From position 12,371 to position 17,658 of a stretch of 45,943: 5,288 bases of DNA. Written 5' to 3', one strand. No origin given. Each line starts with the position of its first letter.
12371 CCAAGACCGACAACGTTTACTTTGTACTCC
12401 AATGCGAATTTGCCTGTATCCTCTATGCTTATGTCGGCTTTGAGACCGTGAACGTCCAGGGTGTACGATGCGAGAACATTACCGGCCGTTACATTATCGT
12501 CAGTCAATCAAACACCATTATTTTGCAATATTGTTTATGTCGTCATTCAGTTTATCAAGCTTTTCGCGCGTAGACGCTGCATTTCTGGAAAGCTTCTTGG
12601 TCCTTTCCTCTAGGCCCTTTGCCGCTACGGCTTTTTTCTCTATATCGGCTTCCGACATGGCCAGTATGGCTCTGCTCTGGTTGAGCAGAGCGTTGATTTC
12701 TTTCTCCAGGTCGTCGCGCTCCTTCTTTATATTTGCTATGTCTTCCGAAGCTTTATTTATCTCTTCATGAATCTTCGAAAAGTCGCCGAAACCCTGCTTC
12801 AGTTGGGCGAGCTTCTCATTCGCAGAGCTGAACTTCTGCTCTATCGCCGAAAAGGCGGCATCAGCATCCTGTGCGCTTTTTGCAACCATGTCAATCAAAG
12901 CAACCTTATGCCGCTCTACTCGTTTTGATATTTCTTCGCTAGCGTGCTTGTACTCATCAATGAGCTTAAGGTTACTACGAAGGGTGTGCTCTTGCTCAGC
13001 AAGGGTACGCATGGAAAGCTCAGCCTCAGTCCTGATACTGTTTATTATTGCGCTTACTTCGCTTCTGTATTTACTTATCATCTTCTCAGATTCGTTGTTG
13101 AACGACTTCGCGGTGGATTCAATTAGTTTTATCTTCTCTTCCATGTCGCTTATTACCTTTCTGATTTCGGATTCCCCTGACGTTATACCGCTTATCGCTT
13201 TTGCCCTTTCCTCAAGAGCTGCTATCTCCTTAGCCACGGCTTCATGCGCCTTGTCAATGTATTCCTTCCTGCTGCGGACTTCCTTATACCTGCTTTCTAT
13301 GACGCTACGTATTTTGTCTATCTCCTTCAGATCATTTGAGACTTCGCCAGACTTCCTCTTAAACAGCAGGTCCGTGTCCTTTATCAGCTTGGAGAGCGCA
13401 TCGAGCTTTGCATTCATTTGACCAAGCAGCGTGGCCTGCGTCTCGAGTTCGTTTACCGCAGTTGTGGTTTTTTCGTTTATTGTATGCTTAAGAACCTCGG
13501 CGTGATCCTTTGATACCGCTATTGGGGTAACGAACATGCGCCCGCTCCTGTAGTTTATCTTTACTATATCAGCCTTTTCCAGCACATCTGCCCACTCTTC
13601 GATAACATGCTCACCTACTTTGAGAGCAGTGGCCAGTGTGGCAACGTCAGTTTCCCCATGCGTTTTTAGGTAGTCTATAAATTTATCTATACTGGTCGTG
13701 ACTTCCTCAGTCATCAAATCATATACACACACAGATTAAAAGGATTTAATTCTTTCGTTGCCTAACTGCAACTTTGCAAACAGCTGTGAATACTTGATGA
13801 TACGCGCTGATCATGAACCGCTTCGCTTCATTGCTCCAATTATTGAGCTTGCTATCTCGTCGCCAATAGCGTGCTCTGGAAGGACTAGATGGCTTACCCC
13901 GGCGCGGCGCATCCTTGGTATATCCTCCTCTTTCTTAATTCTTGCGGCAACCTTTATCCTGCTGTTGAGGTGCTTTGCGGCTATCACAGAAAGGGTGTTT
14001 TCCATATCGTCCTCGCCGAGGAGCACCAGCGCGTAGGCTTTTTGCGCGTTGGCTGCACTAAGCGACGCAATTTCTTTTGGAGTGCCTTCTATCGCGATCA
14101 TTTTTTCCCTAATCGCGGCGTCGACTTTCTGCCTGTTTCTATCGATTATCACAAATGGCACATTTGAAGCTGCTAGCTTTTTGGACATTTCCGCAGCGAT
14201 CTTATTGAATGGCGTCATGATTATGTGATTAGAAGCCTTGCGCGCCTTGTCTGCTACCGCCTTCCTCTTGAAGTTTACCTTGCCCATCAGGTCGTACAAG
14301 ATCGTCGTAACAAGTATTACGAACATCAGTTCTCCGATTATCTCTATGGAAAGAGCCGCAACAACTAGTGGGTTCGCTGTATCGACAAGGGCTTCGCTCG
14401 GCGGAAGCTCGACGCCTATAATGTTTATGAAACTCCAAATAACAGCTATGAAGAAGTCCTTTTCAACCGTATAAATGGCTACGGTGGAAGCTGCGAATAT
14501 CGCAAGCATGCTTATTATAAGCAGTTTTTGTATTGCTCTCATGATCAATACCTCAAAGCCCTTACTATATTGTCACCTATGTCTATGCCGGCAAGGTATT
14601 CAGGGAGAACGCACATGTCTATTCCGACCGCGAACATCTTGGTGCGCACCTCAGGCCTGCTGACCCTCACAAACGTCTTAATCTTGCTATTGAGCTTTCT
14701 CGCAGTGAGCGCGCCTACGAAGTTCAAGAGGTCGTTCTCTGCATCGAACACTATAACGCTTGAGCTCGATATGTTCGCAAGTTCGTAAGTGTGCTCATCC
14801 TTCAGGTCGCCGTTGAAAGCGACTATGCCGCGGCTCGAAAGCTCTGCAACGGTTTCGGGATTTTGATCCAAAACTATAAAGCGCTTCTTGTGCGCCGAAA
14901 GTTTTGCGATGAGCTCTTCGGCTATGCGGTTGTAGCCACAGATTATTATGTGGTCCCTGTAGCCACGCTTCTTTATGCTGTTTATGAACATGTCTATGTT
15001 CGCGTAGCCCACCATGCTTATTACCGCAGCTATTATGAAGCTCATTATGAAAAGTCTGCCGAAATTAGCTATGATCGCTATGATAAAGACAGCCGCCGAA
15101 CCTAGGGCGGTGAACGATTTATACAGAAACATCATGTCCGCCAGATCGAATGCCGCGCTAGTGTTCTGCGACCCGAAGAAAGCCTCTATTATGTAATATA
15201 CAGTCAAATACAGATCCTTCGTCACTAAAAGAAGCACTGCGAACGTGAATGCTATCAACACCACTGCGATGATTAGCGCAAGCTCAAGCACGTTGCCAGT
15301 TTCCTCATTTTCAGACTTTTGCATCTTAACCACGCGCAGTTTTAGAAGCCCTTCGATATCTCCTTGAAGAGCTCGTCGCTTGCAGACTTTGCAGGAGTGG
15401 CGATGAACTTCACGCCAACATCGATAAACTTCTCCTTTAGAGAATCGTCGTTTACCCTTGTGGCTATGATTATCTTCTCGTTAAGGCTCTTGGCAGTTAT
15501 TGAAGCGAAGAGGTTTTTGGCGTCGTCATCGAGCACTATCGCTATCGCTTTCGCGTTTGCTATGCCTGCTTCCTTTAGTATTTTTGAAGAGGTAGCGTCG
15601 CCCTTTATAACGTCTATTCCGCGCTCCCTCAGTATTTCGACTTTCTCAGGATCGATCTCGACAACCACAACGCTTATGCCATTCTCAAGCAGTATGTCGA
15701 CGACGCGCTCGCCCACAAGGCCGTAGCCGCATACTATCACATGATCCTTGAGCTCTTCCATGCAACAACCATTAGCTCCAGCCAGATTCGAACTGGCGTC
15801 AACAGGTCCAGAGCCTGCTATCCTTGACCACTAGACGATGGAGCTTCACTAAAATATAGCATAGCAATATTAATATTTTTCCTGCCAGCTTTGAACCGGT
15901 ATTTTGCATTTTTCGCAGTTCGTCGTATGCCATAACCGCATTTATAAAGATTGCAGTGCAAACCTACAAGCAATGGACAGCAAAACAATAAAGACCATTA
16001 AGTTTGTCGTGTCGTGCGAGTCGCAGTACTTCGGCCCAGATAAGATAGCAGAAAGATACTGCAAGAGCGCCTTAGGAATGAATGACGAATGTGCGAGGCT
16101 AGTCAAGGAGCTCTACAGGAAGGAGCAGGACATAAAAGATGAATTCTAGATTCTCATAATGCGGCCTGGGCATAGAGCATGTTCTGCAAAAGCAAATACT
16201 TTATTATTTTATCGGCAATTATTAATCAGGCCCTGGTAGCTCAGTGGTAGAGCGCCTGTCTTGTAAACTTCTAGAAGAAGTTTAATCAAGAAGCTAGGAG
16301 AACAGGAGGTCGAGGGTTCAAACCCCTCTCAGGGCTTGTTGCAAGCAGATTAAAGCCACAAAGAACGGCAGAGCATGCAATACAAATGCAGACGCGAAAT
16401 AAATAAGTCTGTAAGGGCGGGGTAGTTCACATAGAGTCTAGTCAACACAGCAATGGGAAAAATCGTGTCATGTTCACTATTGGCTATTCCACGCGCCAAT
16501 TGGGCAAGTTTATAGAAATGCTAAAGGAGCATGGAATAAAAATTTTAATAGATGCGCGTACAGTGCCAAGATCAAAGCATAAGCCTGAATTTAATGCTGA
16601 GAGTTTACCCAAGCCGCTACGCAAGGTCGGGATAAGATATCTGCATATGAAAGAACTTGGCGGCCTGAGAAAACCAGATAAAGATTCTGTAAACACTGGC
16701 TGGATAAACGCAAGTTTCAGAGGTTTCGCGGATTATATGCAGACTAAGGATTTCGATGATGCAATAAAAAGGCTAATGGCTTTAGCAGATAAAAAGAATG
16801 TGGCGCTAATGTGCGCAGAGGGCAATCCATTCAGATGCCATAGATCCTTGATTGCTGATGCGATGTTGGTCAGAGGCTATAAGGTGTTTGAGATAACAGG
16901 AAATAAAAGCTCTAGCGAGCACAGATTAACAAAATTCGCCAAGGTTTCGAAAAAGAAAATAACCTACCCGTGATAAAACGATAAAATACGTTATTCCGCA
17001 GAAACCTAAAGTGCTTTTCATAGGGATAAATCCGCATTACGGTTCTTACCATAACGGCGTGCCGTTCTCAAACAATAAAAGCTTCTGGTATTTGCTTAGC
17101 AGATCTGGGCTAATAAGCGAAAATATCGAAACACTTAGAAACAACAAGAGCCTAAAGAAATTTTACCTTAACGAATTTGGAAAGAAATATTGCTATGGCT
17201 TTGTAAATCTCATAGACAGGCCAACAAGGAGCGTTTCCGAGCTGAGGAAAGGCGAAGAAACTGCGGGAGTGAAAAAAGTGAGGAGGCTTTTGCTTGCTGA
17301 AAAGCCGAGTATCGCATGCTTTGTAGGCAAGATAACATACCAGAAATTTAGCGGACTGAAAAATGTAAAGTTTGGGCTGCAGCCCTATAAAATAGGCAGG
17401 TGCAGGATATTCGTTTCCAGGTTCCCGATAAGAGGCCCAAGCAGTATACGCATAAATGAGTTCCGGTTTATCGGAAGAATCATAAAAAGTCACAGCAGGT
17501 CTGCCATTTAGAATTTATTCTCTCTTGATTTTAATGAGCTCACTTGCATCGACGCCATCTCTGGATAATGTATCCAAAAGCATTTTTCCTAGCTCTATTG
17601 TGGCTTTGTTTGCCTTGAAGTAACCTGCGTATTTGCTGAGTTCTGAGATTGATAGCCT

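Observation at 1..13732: Type IV pilus/Tad-like machine facing giant LamG-lectin proteins that carry prepilin-type signal peptides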

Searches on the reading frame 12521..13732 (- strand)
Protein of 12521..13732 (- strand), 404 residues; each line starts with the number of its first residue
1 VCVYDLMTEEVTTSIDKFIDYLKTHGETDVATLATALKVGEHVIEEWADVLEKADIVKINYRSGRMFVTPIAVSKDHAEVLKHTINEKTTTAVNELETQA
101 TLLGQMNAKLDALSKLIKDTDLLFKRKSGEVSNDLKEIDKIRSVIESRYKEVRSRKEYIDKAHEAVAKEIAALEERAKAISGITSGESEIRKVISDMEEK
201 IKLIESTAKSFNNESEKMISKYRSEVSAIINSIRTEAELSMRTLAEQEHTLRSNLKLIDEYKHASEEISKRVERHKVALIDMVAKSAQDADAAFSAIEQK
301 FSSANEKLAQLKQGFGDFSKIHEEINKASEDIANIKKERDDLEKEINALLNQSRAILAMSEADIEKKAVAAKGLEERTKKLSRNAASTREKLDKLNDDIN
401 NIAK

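Call 5: search_protein_families(library=pfam, proteins=[window:12521-13732:-], max_evalue=0.01)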
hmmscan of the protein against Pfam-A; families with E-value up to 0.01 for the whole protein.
window:12521-13732:- (404 aa): 4 families
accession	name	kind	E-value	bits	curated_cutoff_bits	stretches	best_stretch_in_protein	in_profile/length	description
PF04136.21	COG3_N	-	0.00034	21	27.9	0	172-235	5-67/147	Conserved oligomeric Golgi complex subunit 3, N-terminal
PF04977.20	DivIC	-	0.00037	20.7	28.9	1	310-357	11-58/80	Septum formation initiator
PF04108.17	ATG17_like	-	0.0013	18.7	43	0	84-199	156-275/355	Autophagy protein ATG17-like domain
PF05531.17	NPV_P10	-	0.0097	16.8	29.8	0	293-351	12-66/75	Nucleopolyhedrovirus P10 protein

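Call 41: search_protein_families(library=pfam, proteins=[window:12521-13732:-], max_evalue=1)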
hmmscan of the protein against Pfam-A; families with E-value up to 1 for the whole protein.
window:12521-13732:- (404 aa): 18 families
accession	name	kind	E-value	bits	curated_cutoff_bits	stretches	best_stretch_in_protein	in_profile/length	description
PF04136.21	COG3_N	-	0.00034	21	27.9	3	172-235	5-67/147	Conserved oligomeric Golgi complex subunit 3, N-terminal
PF04977.20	DivIC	-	0.00037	20.7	28.9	1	310-357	11-58/80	Septum formation initiator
PF04108.17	ATG17_like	-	0.0013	18.7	43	2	84-199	156-275/355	Autophagy protein ATG17-like domain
PF05531.17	NPV_P10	-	0.0097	16.8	29.8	1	293-351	12-66/75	Nucleopolyhedrovirus P10 protein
PF06103.16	DUF948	-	0.032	14.9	37.2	0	320-358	23-61/89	Bacterial protein of unknown function (DUF948)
PF13851.11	GAS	-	0.032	14.1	32.3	1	249-364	19-133/200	Growth-arrest specific micro-tubule binding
PF13427.11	AadA_C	-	0.065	13.9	22.2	1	329-373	16-58/103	Aminoglycoside adenylyltransferase, C-terminal domain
PF08702.15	Fib_alpha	-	0.13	12.9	29.9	1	299-401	28-127/143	Fibrinogen alpha/beta chain family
PF07889.17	DUF1664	-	0.2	12.2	34.6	1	104-181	44-121/124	Protein of unknown function (DUF1664)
PF25101.1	Spectrin_7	-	0.21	12.4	27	1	183-223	16-58/99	Animal spectrin repeats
PF06009.19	Laminin_II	-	0.21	12.1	33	1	283-356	8-78/138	Laminin Domain II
PF04513.17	Baculo_PEP_C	-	0.21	12.1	38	0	315-403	15-98/140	Baculovirus polyhedron envelope protein, PEP, C terminus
PF10046.14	BLOC1_2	-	0.23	12.3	33.4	1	296-349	31-84/96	Biogenesis of lysosome-related organelles complex-1 subunit 2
PF24423.1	OVT1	-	0.24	12.3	30.9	0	125-175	49-99/100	Major antigen, helical domain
PF10779.14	XhlA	-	0.25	12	34.7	1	371-403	13-45/67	Haemolysin XhlA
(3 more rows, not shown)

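Call 42: search_protein_families(library=ncbifam, proteins=[window:12521-13732:-], max_evalue=0.01)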
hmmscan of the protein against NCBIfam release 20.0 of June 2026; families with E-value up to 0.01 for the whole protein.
window:12521-13732:- (404 aa): 8 families
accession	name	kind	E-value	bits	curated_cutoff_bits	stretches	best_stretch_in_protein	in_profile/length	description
NF047515.1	SpiroCoCo_C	equivalog_domain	1.2e-09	37.8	125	1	236-404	32-201/313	SpiroCoCo family coiled-coil protein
TIGR02169.1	SMC_prok_A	equivalog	2e-06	25.8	729.4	1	91-401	192-488/1165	chromosome segregation protein SMC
NF045487.1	ASRP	equivalog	1.4e-05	23.9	300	1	230-387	322-478/593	archaea-specific SMC-related protein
TIGR02168.1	SMC_prok_B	equivalog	1.6e-05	22.9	567.35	1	149-401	685-935/1181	chromosome segregation protein SMC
NF003034.1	PRK03918.1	equivalog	9.6e-05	20.5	700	1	86-313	347-577/878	DNA double-strand break repair ATPase Rad50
NF045780.1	TrlF_fam_ATP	equivalog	0.00051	18.9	350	1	79-400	419-736/944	TrlF family AAA-like ATPase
NF041034.1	Rad50_Sulf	equivalog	0.0013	16.7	1000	0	223-402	442-627/872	DNA double-strand break repair ATPase Rad50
TIGR04211.1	SH3_and_anchor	equivalog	0.0035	17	65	1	285-354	94-163/198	TIGR04211 family SH3 domain-containing protein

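Call 73: search_solved_structures(query=window:12521-13732:-, max_evalue=1)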
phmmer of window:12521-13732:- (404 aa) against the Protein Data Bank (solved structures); distinct sequences matched with E-value up to 1: 1.
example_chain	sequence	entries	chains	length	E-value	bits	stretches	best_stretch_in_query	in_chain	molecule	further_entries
9rgy_A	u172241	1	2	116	0.3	13.8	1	293-382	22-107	sc-apCC3-CW-0NTT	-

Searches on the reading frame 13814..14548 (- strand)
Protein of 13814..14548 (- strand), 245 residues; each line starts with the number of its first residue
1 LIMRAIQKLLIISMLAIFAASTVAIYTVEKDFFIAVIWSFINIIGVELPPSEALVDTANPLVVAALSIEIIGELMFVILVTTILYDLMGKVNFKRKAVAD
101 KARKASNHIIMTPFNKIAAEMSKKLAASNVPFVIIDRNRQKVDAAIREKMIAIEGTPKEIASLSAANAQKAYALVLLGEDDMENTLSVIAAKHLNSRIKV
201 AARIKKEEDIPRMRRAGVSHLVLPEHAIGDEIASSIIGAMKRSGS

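Call 7: search_protein_families(library=pfam, proteins=[window:13814-14548:-], max_evalue=0.001)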
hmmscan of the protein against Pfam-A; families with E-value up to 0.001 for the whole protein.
window:13814-14548:- (245 aa): 1 family
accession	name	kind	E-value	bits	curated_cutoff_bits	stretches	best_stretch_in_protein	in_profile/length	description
PF02254.24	TrkA_N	-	5.4e-18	65.8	23.8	1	114-224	6-116/116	TrkA-N domain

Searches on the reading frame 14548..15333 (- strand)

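Call 7: search_protein_families(library=pfam, proteins=[window:14548-15333:-], max_evalue=0.001)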
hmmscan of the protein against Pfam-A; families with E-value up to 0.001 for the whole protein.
window:14548-15333:- (262 aa): 1 family
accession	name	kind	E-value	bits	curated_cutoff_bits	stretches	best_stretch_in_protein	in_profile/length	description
PF02254.24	TrkA_N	-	2.2e-22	80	23.8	1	129-244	1-116/116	TrkA-N domain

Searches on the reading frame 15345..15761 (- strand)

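Call 7: search_protein_families(library=pfam, proteins=[window:15345-15761:-], max_evalue=0.001)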
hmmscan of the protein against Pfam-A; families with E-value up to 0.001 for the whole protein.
window:15345-15761:- (139 aa): 6 families
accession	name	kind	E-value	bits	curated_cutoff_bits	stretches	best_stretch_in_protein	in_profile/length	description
PF02254.24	TrkA_N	-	5.3e-31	107.8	23.8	1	8-123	1-116/116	TrkA-N domain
PF13460.12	NAD_binding_10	-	1.6e-05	25.3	27.2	1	14-86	4-74/184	NAD(P)H-binding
PF02737.24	3HCDH_N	-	0.00013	22.4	22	1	7-74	1-68/180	3-hydroxyacyl-CoA dehydrogenase, NAD binding domain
PF03807.23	F420_oxidored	-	0.00059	20.8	21.6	0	10-99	4-89/94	NADP oxidoreductase coenzyme F420-dependent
PF13241.12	NAD_binding_7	-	0.00072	20.5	22.1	0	6-97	8-78/104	Putative NAD(P)-binding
PF05368.20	NmrA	-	0.00072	19.7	27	0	9-78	7-78/298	NmrA-like family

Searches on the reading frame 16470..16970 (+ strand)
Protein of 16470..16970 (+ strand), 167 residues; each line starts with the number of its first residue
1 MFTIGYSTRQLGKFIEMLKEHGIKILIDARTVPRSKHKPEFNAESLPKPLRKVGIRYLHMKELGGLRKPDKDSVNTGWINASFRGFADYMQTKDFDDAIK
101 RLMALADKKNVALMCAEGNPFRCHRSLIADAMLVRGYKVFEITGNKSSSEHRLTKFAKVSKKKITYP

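Call 7: search_protein_families(library=pfam, proteins=[window:16470-16970:+], max_evalue=0.001)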
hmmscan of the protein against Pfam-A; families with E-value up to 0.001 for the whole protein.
window:16470-16970:+ (167 aa): 2 families
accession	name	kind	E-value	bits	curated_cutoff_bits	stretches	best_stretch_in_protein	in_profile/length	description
PF04343.18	DUF488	-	2.5e-32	112.5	22.2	1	11-131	2-120/121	Domain of unknown function DUF488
PF22751.1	DUF488-N3a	-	5.8e-07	30.3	27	1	76-133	57-115/118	Active DUF488-N3 subclade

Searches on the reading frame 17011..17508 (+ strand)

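Call 7: search_protein_families(library=pfam, proteins=[window:17011-17508:+], max_evalue=0.001)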
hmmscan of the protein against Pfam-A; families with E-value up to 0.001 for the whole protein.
window:17011-17508:+ (166 aa): 1 family
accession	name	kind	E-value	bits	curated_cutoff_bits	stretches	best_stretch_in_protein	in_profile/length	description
PF03167.25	UDG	-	2.3e-07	31.4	24.3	1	2-135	11-114/141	Uracil DNA glycosylase superfamily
